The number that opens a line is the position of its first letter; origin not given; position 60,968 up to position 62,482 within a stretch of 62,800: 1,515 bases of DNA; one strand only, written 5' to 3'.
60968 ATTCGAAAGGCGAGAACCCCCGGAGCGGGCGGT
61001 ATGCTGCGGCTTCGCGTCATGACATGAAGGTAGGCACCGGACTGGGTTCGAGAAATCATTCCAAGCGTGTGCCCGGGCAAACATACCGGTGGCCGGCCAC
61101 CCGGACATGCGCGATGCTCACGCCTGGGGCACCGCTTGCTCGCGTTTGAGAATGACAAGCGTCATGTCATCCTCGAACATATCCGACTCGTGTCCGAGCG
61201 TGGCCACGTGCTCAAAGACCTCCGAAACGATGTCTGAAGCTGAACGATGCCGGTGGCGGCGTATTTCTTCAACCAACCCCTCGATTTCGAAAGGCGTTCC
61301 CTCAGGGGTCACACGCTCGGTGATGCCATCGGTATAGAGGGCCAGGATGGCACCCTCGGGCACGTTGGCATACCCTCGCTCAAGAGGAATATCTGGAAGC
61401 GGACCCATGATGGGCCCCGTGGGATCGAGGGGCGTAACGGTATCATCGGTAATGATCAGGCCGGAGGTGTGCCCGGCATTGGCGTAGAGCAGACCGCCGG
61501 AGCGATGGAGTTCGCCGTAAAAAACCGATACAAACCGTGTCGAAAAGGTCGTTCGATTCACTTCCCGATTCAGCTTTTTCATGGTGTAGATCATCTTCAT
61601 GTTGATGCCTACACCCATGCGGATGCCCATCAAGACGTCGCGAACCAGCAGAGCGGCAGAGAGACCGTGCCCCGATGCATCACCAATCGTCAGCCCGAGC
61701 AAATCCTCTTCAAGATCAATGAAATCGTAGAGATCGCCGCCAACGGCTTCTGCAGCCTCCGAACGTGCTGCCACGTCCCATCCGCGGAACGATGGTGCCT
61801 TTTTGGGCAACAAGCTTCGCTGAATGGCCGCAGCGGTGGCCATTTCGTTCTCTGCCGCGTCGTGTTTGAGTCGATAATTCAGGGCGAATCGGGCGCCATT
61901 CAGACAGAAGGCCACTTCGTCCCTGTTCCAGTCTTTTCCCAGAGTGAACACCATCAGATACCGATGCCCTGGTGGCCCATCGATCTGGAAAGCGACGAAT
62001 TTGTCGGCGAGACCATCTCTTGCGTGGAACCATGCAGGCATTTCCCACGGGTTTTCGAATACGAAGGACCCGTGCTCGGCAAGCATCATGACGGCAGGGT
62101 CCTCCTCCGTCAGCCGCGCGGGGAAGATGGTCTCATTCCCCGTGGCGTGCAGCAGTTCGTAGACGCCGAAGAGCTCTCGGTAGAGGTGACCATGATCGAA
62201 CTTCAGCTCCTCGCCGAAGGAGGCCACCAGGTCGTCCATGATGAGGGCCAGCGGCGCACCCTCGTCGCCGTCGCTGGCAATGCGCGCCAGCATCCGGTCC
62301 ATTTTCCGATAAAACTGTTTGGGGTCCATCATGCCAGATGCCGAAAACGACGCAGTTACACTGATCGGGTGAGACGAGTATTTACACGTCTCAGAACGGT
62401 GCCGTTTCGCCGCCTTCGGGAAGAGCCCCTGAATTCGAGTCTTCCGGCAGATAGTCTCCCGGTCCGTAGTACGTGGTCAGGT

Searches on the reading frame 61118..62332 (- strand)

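Call 60: search_protein_families(library=pfam, proteins=[window:61118-62332:-], max_evalue=0.00001)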
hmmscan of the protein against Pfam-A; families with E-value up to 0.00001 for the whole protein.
window:61118-62332:- (404 aa): 1 family
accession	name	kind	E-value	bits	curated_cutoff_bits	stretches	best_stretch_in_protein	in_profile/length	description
PF07228.17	SpoIIE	-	1.2e-36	126.9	25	1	210-397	3-191/192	Stage II sporulation protein E (SpoIIE)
